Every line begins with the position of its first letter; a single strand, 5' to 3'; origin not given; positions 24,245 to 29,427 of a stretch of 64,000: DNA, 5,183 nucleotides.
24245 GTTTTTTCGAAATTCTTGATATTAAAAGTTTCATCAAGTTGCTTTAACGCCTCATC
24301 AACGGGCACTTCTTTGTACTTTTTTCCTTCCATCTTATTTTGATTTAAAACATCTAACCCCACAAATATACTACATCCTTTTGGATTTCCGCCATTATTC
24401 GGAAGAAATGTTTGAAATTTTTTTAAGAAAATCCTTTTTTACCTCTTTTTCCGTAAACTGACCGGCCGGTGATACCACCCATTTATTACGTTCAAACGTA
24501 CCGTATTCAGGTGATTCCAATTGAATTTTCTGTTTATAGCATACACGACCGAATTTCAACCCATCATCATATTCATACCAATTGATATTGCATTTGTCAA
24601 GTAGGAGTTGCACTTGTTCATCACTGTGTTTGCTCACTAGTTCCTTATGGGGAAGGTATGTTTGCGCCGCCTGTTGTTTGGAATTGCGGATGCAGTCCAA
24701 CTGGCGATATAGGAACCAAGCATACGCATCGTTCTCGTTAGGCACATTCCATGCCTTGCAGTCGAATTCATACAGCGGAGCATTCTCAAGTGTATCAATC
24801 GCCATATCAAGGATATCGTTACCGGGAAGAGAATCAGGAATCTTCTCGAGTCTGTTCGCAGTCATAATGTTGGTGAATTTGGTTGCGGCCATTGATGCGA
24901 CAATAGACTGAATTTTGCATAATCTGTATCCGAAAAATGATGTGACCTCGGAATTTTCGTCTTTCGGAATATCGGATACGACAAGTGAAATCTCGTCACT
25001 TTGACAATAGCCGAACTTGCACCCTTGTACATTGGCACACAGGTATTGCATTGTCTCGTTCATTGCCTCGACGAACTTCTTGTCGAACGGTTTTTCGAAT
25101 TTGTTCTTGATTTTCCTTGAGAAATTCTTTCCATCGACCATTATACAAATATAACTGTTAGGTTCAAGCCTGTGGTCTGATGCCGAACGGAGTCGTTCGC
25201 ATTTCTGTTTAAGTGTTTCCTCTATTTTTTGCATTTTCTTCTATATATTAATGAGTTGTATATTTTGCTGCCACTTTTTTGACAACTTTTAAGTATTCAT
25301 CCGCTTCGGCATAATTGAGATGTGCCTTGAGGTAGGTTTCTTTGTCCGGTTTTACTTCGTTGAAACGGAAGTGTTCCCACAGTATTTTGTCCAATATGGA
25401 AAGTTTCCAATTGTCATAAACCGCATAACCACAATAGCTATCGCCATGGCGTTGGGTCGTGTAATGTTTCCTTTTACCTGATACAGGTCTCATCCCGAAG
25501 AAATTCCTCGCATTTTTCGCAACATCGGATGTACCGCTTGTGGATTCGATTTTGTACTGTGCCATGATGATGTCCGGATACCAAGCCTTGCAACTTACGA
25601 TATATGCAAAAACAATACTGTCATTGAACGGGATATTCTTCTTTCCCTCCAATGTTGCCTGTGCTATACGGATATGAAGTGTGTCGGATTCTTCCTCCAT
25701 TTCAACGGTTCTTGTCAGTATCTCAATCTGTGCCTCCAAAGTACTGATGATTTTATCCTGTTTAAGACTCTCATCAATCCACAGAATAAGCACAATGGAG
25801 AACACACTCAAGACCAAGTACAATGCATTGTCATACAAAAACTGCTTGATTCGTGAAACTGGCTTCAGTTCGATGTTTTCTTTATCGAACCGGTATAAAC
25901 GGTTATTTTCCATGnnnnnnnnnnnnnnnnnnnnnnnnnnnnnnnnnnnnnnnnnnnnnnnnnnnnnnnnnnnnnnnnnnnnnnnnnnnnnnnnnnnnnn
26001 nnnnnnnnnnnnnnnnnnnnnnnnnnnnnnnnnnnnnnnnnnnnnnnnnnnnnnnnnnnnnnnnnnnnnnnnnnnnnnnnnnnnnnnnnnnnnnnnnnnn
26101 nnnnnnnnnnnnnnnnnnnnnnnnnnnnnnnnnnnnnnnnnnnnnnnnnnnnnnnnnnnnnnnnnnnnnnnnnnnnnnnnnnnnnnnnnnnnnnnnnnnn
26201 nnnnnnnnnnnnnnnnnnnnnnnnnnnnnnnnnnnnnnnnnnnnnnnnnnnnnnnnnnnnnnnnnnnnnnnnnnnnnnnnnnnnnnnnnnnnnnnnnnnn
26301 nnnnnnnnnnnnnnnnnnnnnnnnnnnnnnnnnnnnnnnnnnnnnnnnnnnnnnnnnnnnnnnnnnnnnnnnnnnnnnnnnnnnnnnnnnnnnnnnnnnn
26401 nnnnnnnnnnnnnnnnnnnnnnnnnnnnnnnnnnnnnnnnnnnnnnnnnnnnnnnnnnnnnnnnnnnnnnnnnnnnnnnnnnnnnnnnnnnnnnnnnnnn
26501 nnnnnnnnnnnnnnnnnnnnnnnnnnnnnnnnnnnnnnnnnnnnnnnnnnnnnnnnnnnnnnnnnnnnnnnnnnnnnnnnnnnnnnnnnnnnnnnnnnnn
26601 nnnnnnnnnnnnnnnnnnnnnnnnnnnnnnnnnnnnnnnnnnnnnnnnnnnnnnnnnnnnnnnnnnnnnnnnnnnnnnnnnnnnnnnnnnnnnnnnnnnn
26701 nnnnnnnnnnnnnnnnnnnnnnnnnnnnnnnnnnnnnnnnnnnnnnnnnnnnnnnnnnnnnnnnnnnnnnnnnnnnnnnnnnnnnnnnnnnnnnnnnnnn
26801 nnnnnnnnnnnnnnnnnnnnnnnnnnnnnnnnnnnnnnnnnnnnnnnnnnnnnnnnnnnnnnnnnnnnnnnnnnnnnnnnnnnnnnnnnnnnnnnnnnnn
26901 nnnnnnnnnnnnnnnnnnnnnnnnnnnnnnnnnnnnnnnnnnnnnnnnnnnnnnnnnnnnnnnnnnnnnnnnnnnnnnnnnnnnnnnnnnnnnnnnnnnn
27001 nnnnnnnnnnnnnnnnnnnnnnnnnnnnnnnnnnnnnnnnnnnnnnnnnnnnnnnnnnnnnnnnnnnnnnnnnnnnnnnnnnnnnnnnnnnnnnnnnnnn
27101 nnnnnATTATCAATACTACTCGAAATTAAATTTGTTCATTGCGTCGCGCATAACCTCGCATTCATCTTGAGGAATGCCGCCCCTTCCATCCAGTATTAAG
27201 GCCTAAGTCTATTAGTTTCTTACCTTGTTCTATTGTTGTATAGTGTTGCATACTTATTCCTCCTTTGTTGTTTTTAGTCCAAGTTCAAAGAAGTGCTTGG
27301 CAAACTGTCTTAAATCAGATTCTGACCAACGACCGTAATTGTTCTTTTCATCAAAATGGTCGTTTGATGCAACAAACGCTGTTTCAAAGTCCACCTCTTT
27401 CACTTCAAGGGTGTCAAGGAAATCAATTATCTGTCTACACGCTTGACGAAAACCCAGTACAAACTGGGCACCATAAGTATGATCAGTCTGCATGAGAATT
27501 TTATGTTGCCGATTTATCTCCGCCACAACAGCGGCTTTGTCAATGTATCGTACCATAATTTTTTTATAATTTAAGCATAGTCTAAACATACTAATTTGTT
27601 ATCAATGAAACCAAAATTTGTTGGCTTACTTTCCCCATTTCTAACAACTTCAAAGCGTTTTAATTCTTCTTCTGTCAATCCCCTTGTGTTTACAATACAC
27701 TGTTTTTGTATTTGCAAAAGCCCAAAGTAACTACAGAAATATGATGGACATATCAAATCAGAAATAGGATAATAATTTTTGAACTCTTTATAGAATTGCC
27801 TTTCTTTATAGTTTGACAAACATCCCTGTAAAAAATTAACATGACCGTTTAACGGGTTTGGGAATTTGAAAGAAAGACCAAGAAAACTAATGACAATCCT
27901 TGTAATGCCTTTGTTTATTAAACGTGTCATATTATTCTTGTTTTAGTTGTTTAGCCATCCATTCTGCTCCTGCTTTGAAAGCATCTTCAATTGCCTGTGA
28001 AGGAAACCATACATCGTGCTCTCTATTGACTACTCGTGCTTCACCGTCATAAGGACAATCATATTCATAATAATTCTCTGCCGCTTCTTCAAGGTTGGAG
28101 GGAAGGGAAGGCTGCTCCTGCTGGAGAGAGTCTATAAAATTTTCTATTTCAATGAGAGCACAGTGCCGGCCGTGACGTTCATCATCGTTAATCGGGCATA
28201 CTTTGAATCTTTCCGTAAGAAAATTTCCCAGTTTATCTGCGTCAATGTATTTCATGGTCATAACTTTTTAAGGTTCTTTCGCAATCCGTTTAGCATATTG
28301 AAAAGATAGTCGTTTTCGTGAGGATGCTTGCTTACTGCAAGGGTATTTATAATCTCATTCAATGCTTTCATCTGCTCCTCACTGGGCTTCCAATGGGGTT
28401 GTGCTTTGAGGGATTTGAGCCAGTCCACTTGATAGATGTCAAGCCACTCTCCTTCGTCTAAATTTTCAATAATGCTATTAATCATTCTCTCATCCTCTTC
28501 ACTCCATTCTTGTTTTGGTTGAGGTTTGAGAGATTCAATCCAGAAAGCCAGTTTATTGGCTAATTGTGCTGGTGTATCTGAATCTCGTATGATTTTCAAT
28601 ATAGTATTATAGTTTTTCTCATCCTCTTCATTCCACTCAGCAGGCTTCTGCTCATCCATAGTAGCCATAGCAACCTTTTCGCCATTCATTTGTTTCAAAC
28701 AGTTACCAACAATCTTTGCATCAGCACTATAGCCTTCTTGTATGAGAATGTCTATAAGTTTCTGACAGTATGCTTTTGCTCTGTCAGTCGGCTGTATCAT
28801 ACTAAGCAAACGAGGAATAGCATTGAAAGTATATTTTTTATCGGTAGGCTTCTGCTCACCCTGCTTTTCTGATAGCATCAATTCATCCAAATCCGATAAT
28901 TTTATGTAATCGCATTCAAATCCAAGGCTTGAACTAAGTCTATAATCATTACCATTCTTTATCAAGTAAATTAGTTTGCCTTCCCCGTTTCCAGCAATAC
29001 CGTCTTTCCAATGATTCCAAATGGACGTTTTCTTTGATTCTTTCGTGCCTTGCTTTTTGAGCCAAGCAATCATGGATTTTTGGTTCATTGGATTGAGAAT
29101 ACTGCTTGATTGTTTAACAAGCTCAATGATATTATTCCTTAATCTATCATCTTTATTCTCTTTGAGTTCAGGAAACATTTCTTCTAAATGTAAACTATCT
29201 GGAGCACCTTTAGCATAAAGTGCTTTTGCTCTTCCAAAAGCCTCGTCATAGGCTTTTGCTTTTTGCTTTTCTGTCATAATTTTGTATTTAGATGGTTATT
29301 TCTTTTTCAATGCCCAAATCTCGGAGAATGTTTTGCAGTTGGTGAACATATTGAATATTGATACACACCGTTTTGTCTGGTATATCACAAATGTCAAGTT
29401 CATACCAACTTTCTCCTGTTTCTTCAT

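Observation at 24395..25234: Thg1-like 3'-5' polymerase in a phage context (tRNA 5'-end repair candidate)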

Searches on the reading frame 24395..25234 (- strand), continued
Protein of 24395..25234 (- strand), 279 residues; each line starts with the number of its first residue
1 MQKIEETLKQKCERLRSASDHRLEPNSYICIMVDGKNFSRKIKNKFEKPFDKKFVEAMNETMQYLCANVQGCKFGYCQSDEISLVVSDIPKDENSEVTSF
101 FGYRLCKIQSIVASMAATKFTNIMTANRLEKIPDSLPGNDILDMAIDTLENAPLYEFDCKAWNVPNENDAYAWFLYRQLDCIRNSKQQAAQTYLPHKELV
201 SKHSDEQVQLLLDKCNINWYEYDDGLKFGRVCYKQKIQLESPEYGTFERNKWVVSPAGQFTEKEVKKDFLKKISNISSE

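Call 49: find_encoding_contigs(protein=P0118, flank=10000, max_places=1)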
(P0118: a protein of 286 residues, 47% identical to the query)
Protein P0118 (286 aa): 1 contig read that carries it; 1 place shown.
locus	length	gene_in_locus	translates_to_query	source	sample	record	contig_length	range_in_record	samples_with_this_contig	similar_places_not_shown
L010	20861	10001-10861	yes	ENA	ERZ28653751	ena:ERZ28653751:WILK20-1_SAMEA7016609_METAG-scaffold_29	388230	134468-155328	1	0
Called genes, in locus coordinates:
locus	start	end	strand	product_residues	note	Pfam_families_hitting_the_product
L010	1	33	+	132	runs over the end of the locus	-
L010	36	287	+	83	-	-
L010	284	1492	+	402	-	PF01966:HD, PF06414:Zeta_toxin (faint), PF13671:AAA_33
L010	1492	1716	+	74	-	-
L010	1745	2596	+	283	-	-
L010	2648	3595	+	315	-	PF01699:Na_Ca_ex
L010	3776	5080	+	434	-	PF01743:PolyA_pol, PF12627:PolyA_pol_RNAbd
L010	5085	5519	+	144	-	-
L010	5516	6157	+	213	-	-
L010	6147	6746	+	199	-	-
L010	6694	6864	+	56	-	-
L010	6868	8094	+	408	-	PF10127:RlaP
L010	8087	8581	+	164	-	-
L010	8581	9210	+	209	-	PF09414:RNA_ligase (weak)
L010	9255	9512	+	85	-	-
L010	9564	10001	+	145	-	-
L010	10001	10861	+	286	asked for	PF04446:Thg1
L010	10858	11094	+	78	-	-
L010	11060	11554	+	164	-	-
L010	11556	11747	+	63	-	-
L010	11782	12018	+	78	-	-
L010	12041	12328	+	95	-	-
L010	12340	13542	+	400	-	-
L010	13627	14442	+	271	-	PF00929:RNase_T, PF13482:RNase_H_2 (faint)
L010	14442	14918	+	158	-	-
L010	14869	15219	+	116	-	-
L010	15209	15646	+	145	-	-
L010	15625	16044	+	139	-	-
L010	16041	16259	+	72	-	-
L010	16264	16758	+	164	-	PF15891:Nuc_deoxyri_tr2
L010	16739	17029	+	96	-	-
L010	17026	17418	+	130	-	-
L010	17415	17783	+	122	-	PF11750:DUF3307 (weak)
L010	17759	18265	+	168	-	-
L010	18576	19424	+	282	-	-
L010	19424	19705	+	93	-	-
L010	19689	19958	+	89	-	-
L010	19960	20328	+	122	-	-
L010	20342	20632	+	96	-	-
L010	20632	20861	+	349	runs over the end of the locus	-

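Call 75: find_related_loci(query=A1, collection=genome_contigs, flank=10000)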
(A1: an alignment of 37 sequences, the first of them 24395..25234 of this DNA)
Query A1 (279 aa) in genome_contigs; peptide patterns used: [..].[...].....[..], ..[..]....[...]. (x = any residue, [..] = any of these).
600 stretches matched a pattern (row limit reached: there are more); 550 encode a relative of the query (tblastn E <= 1e-3); the best 80 are kept; 80 distinct loci.
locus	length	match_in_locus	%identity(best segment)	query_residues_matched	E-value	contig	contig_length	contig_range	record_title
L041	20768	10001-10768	45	8-269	9e-73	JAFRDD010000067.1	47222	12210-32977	MAG: Clostridia bacterium isolate RGIG2387 Goat_Ileum-4__c88029, whole genome shotgun sequence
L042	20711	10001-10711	36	6-261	6e-36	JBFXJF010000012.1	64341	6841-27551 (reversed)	MAG: Vulcanibacillus sp. isolate CA_2019_TPIn_45 NODE_1519_length_64341_cov_7.122092_TPIn, whole genome shotgun sequence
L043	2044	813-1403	39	23-229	2e-36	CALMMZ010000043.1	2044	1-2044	MAG TPA_asm: uncultured bacterium isolate SRR5676435_bin.113_CONCOCT_v1.1_MAG genome assembly, contig: ERZ724544.31653,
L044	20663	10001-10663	38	29-254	3e-35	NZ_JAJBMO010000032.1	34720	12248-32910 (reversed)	Blautia glucerasea strain MSK.18.94 CKGJDHAK_32, whole genome shotgun sequence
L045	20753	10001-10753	33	23-254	3e-35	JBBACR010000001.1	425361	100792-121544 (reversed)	MAG: Candidatus Pacearchaeota archaeon isolate SO_2017_LW1_53 NODE_4_length_425361_cov_5.697649_LW64-88_2017, whole geno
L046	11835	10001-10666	36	23-254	1e-34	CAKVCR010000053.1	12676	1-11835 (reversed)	MAG: uncultured Odoribacter sp. isolate REFINED_METABAT215_TOP10_CONTIGS_1500_ASSEMBLY_K77_MERGED__Hadza_MoBio_hadza-A-D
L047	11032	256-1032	32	1-254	2e-34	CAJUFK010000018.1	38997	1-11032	MAG TPA_asm: uncultured Angelakisella sp. isolate MGBC131977 genome assembly, contig: MGBC131977.18, whole genome shotgu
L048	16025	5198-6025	32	1-270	4e-34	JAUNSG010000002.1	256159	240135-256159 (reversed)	MAG: Eubacteriales bacterium isolate S4M_St_42 NODE_3_length_256159_cov_28.876632, whole genome shotgun sequence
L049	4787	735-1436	32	23-262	4e-33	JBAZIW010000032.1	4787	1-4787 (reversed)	MAG: Candidatus Paceibacterota bacterium isolate SO_2017_LW4_104 scaffold_35260_c1_LW137-91_2017, whole genome shotgun s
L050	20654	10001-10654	32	23-261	2e-33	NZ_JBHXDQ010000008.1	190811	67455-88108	Streptomyces sp. NPDC127038 NPDC127038_T39_F4.ctg-0008, whole genome shotgun sequence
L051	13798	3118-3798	31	7-253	9e-33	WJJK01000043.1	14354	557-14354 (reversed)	MAG: Candidatus Altiarchaeales archaeon isolate RBin_358 k141_679261, whole genome shotgun sequence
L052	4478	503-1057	33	25-242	6e-33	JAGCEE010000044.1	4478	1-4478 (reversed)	MAG: Clostridia bacterium isolate RGIG9710 Yak_Omasum-3__c208507, whole genome shotgun sequence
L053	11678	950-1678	32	23-271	8e-33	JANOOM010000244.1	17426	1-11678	MAG: Armatimonadota bacterium isolate VAR_43_metabat_177 VAR_43_k141_4332937, whole genome shotgun sequence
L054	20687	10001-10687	34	19-254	6e-33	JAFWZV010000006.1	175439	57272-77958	MAG: Lachnospiraceae bacterium isolate RGIG6221 Sheep_Rectum-2__c222220, whole genome shotgun sequence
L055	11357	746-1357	33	23-262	8e-33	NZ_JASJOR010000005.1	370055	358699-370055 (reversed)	Xanthocytophaga flavus strain NT2B1 NODE_5_length_370055_cov_27.095927, whole genome shotgun sequence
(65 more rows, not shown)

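Call 76: find_related_loci(query=A1, collection=viral_contigs, flank=10000)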
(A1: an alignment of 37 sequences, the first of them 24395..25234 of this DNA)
Query A1 (279 aa) in viral_contigs; peptide patterns used: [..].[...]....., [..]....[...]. (x = any residue, [..] = any of these).
600 stretches matched a pattern (row limit reached: there are more); 591 encode a relative of the query (tblastn E <= 1e-3); the best 80 are kept; 80 distinct loci.
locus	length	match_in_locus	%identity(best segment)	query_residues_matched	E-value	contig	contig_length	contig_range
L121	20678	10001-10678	55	6-234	7e-84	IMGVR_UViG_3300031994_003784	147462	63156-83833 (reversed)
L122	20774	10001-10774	48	7-274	3e-80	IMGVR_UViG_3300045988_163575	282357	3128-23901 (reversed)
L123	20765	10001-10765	49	15-276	5e-80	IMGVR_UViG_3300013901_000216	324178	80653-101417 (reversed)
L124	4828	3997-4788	48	6-276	6e-80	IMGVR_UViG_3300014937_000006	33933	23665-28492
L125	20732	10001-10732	52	6-257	3e-79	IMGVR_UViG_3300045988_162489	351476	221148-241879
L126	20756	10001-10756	50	6-257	2e-78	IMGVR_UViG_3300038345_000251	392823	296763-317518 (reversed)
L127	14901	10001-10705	51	6-236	5e-75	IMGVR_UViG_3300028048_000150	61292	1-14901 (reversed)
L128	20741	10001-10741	47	8-261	3e-74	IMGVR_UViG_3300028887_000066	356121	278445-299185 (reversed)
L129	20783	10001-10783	48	1-270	1e-73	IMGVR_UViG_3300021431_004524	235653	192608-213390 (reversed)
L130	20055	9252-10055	45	8-269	7e-73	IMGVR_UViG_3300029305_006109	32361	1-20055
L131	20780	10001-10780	50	4-271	1e-79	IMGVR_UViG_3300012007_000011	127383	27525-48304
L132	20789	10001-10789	44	6-276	3e-70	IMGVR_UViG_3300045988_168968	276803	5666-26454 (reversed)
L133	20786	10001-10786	43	6-275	2e-69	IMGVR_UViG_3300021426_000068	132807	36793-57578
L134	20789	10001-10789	44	6-276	8e-69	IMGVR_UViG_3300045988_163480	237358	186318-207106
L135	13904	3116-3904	45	7-279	2e-68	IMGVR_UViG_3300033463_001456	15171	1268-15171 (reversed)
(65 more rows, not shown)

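Call 93: search_protein_families(library=ncbifam, proteins=[window:24395-25234:-], max_evalue=0.001)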
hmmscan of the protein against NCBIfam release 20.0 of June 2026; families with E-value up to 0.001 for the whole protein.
window:24395-25234:- (279 aa): 0 families

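Call 96: fold_search(model_id=the predicted structure, library=viral)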
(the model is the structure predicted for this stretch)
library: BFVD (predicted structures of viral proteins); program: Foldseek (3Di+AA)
matches with E <= 10: 556; with E <= 0.001: 8
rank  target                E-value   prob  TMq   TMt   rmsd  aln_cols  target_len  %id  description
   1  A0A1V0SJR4            1.6e-18  1.00  0.73  0.66   4.4       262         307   24  tRNAHis guanylyltransferase [Klosneuvirus KNV1]
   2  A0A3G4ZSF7            2.2e-15  1.00  0.64  0.39  10.3       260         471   24  tRNAHis guanylyltransferase catalytic domain-containing protein [Terrestrivirus sp.]
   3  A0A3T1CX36            3.8e-13  1.00  0.66  0.68   6.6       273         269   15  tRNA-His guanylyltransferase [Acanthamoeba castellanii medusavirus J1]
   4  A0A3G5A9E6            9.4e-11  1.00  0.56  0.39  11.5       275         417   17  Thg1-like protein 1 [Hyperionvirus sp.]
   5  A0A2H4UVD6            4.4e-09  1.00  0.57  0.52   5.6       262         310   15  Uncharacterized protein [Bodo saltans virus]
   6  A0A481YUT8            7.5e-09  1.00  0.55  0.69   8.2       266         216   12  Uncharacterized protein [Marseillevirus LCMAC102]
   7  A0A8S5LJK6            6.4e-06  1.00  0.34  0.55   8.5       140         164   24  Uncharacterized protein [Siphoviridae sp. ct3o911]
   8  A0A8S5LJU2            6.5e-05  1.00  0.23  0.71   7.3        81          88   40  tRNAHis guanylyltransferase [Siphoviridae sp. ct3o911]
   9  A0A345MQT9            1.4e-02  0.41  0.20  0.20  15.2       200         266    7  (no name in the UniProt tables at hand)
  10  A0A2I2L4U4            2.1e-02  0.12  0.15  0.14  18.4       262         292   10  F-box domain-containing protein [Orpheovirus IHUMI-LCC2]
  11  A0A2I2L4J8            3.6e-02  0.18  0.17  0.15  24.3       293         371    8  Uncharacterized protein [Orpheovirus IHUMI-LCC2]
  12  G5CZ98                4.6e-02  0.77  0.26  0.48   8.1       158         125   11  E4 ORF D [Equine adenovirus A serotype 1]
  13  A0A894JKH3            7.9e-02  0.54  0.23  0.38   7.4       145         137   10  Uncharacterized protein [Bat mastadenovirus]
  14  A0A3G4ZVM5            8.4e-02  0.18  0.11  0.09  25.1       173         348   12  C2H2-type domain-containing protein [Edafosvirus sp.]
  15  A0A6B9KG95            8.9e-02  0.12  0.12  0.07  18.8       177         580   10  Putative non-structural protein NS1 [Atrato Denso-like virus]
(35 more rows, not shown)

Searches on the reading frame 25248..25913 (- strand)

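Call 12: search_protein_families(library=pfam, proteins=[window:25248-25913:-], max_evalue=0.01)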
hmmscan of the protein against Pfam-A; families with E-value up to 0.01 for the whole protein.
window:25248-25913:- (221 aa): 1 family
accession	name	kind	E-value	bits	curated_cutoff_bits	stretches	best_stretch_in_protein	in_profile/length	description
PF01832.25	Glucosaminidase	-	4.9e-11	43.8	30.2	1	112-218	14-121/123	Mannosyl-glycoprotein endo-beta-N-acetylglucosaminidase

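Call 13: search_protein_families(library=phrogs, proteins=[window:25248-25913:-], max_evalue=0.001)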
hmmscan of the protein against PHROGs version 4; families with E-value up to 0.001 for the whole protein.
window:25248-25913:- (221 aa): 3 families
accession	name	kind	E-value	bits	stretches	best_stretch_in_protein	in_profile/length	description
phrog_18032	-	lysis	3.2e-05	24.8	1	114-203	27-120/248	endolysin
phrog_3513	-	lysis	3.7e-05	22.9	1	110-219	662-786/1434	endolysin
phrog_21890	-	lysis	0.00043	21.4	1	117-215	32-126/186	endolysin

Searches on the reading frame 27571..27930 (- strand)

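Call 13: search_protein_families(library=phrogs, proteins=[window:27571-27930:-], max_evalue=0.001)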
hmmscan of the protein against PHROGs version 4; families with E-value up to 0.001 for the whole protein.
window:27571-27930:- (119 aa): 1 family
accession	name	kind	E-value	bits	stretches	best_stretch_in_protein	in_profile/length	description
phrog_4301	-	unknown function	5.4e-12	46.7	1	3-119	40-167/225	-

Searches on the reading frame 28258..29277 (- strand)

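Call 13: search_protein_families(library=phrogs, proteins=[window:28258-29277:-], max_evalue=0.001)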
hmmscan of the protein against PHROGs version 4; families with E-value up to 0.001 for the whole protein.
window:28258-29277:- (339 aa): 0 families

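Call 25: search_protein_families(library=pfam, proteins=[window:28258-29277:-], max_evalue=0.01)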
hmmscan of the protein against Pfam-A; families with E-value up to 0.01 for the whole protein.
window:28258-29277:- (339 aa): 1 family
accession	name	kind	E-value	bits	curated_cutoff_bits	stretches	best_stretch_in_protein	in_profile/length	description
PF10978.13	DUF2785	-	0.0037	17.4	25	0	259-314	112-167/174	Protein of unknown function (DUF2785)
